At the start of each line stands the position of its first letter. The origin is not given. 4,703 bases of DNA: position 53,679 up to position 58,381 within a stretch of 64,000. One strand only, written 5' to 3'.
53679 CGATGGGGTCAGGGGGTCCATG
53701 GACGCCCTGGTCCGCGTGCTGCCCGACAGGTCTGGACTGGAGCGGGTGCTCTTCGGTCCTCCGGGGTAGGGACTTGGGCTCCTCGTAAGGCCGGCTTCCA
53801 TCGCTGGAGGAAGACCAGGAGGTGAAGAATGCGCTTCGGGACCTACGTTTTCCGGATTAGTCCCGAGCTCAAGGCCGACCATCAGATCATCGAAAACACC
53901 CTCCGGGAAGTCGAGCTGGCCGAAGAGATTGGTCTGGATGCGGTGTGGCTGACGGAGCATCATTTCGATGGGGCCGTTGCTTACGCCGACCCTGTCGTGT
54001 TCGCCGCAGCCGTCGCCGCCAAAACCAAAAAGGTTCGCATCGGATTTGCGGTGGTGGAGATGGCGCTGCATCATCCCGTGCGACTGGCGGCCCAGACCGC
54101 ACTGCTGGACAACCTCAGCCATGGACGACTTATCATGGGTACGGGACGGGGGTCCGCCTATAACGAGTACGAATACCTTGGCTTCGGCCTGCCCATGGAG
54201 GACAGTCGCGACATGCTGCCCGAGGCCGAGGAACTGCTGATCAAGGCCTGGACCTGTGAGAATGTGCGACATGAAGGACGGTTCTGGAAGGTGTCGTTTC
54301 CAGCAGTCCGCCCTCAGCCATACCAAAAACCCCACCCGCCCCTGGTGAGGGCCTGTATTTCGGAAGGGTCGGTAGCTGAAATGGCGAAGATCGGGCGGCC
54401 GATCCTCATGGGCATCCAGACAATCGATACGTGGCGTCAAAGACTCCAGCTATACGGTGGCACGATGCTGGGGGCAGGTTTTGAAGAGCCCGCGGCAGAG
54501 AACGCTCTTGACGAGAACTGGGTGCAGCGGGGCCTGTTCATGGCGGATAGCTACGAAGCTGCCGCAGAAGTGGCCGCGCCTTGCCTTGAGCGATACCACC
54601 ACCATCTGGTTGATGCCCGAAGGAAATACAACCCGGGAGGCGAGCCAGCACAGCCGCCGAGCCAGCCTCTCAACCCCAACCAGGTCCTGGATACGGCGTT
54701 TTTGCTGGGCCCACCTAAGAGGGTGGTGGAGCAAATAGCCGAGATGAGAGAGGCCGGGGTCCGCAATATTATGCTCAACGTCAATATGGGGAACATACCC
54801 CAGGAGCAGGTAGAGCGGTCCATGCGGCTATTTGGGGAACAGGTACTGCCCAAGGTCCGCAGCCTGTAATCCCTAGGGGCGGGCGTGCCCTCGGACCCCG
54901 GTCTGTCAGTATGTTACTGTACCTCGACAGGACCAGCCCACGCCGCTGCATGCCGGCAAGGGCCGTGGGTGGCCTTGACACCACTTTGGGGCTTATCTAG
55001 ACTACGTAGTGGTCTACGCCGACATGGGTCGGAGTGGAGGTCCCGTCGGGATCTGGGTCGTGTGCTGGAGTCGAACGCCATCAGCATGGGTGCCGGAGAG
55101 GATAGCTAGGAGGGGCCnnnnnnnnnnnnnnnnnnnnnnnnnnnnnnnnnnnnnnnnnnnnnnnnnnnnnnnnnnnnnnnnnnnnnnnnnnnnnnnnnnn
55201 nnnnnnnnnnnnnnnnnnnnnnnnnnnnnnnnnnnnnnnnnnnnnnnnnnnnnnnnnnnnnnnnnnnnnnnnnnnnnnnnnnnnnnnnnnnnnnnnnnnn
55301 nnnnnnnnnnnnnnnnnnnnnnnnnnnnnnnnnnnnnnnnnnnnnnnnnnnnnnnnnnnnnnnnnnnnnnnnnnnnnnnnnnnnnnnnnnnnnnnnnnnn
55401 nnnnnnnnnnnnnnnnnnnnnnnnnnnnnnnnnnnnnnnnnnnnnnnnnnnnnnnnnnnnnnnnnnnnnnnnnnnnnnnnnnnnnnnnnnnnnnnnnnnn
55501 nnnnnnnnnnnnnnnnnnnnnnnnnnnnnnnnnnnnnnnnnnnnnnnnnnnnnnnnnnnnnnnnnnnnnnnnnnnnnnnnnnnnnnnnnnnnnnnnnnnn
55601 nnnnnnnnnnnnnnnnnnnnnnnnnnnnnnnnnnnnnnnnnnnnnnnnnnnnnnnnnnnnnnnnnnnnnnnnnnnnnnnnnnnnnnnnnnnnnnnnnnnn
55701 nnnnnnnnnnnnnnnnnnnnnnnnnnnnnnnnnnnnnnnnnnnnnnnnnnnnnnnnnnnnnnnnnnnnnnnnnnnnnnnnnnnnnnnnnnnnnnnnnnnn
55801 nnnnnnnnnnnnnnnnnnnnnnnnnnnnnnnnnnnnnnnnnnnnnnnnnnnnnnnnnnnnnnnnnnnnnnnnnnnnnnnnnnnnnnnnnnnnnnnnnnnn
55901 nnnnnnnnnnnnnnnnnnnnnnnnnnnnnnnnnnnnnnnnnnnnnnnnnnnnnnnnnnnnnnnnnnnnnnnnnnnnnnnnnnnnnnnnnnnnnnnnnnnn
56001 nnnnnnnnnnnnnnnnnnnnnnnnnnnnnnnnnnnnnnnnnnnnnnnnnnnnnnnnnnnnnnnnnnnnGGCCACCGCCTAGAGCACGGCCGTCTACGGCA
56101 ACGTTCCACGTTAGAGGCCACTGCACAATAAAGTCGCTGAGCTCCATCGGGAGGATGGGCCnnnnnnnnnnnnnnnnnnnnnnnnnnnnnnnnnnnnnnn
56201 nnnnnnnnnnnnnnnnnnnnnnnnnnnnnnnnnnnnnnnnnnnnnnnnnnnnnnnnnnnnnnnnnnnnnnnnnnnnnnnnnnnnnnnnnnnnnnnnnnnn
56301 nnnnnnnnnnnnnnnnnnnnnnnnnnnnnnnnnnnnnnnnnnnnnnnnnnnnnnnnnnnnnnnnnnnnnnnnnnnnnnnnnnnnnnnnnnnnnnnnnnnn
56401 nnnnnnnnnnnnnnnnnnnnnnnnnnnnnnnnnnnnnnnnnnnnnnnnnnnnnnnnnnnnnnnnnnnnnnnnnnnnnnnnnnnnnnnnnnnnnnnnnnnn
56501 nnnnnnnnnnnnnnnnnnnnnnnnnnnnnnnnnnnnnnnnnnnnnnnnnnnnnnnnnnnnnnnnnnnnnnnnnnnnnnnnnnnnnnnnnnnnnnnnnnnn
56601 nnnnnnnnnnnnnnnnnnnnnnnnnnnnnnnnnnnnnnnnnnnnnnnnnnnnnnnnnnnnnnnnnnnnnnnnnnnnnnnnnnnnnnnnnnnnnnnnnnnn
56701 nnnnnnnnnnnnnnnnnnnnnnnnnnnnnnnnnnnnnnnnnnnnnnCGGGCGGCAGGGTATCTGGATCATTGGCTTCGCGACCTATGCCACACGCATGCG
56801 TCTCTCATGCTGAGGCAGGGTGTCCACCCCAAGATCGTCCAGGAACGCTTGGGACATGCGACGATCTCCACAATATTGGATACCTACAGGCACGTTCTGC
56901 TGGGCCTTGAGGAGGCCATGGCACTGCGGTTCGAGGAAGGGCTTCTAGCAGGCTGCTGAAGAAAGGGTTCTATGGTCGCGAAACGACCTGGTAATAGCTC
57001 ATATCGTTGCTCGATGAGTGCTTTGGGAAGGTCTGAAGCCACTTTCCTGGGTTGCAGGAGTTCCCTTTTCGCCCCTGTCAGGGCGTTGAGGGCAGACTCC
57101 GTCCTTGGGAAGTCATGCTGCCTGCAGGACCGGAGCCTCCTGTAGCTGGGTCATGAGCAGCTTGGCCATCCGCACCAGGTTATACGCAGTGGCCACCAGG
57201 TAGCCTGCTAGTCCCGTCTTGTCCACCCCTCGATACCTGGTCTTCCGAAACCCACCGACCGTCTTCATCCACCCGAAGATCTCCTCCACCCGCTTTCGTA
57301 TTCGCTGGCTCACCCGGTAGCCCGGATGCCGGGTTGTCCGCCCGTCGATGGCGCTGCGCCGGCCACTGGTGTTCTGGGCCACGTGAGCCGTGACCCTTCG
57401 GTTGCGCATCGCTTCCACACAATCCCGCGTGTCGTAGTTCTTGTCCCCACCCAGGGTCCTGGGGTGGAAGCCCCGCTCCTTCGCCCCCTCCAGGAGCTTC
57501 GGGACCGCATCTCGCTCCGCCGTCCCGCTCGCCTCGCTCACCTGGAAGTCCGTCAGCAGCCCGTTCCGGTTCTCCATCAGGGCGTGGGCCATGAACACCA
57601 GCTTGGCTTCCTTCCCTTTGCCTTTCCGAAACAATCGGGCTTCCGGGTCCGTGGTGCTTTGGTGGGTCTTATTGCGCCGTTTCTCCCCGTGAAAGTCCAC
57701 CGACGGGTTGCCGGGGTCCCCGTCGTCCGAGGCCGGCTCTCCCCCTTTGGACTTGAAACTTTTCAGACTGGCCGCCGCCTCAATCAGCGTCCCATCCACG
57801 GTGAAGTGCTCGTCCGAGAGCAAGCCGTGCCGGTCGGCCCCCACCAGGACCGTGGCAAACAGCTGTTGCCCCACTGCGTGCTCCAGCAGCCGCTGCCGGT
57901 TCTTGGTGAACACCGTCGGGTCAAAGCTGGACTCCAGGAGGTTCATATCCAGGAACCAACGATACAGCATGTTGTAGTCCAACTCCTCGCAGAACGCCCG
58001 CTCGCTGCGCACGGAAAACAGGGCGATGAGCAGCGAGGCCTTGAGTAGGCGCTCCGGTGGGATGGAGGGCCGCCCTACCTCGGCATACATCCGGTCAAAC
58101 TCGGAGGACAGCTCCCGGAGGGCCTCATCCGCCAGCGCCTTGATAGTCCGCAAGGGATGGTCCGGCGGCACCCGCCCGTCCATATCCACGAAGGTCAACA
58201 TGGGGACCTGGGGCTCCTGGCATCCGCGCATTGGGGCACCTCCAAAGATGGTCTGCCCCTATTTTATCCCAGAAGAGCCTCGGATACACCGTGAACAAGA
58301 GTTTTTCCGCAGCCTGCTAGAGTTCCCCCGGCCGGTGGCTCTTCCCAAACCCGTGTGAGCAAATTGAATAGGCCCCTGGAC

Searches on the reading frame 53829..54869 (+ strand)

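Call 34: search_protein_families(library=pfam, proteins=[window:53829-54869:+], max_evalue=0.00001)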
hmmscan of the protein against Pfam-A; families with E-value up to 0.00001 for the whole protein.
window:53829-54869:+ (346 aa): 1 family
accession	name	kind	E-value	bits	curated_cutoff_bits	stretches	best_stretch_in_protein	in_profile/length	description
PF00296.26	Bac_luciferase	-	3.1e-51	175.1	27.9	1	4-312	4-313/314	Luciferase-like monooxygenase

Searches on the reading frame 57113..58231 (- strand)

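Call 34: search_protein_families(library=pfam, proteins=[window:57113-58231:-], max_evalue=0.00001)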
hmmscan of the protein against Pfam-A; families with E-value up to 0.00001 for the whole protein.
window:57113-58231:- (372 aa): 3 families
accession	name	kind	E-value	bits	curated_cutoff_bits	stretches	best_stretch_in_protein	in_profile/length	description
PF05598.16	DUF772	-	1.7e-20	73.2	23.1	1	53-128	1-74/74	Transposase domain (DUF772)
PF01609.27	DDE_Tnp_1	-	5e-17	62.7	23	1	198-352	21-200/200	Transposase DDE domain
PF13751.12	DDE_Tnp_1_6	-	1.1e-09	39.1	25.1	1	270-355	41-124/125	Transposase DDE domain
